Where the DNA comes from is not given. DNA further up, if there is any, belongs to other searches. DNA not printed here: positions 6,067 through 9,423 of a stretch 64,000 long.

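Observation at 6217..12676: Two paralogous T9SS adhesin genes meet head-to-head at about 9680-9690, and both lack a start codon and signal peptide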

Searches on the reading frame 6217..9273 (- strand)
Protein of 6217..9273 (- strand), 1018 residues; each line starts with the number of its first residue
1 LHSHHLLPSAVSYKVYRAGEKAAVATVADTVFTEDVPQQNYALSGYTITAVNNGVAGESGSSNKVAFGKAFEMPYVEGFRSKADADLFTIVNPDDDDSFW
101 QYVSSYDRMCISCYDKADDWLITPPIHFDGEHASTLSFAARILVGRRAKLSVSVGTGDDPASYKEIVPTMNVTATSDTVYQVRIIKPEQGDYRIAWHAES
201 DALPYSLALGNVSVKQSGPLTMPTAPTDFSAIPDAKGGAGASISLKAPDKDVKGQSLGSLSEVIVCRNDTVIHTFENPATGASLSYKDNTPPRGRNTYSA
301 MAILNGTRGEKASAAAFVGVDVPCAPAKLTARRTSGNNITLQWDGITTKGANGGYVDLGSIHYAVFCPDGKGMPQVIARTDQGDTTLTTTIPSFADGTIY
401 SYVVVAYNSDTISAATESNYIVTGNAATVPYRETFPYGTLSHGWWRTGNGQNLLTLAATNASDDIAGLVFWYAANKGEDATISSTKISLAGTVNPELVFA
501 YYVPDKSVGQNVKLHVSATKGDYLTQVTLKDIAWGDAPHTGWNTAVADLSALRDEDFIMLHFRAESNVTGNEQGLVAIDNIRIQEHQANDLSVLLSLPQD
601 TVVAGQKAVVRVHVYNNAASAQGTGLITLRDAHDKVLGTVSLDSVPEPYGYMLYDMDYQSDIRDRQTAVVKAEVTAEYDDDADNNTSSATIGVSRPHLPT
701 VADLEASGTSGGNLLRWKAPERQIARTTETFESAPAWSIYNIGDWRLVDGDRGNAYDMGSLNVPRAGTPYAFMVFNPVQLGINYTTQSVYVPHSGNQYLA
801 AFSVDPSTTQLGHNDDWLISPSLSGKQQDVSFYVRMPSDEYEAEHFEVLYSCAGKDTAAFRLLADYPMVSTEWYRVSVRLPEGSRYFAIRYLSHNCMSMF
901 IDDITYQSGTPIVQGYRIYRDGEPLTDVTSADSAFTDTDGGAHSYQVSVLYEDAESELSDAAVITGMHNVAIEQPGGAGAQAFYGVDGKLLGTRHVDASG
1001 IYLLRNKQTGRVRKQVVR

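Call 7: search_protein_families(library=pfam, proteins=[window:6217-9273:-], max_evalue=0.01)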
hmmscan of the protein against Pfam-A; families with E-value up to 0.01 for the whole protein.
window:6217-9273:- (1018 aa): 3 families
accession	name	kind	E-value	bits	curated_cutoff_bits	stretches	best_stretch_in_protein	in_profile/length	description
PF18370.7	RGI_lyase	-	4.9e-08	33.7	27.8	1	915-961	34-82/86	Rhamnogalacturonan I lyases beta-sheet domain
PF07675.18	Cleaved_Adhesin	-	5.9e-05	23.5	21.4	1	790-904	38-172/174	Cleaved Adhesin Domain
PF00629.30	MAM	-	0.00014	22.1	26.4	1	474-586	53-155/158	MAM domain, meprin/A5/mu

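Call 20: find_related_loci(query=window:6217-9273:-, collection=genome_contigs, flank=8000)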
Query window:6217-9273:- (1018 aa) in genome_contigs; peptide patterns used: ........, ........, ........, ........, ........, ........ (x = any residue, [..] = any of these).
430 stretches matched a pattern, but none encodes a relative of the query by tblastn (E <= 1e-3).
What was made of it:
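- Tried and rejected: A genome_contigs scan with the B remnant found no relative (call 20).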
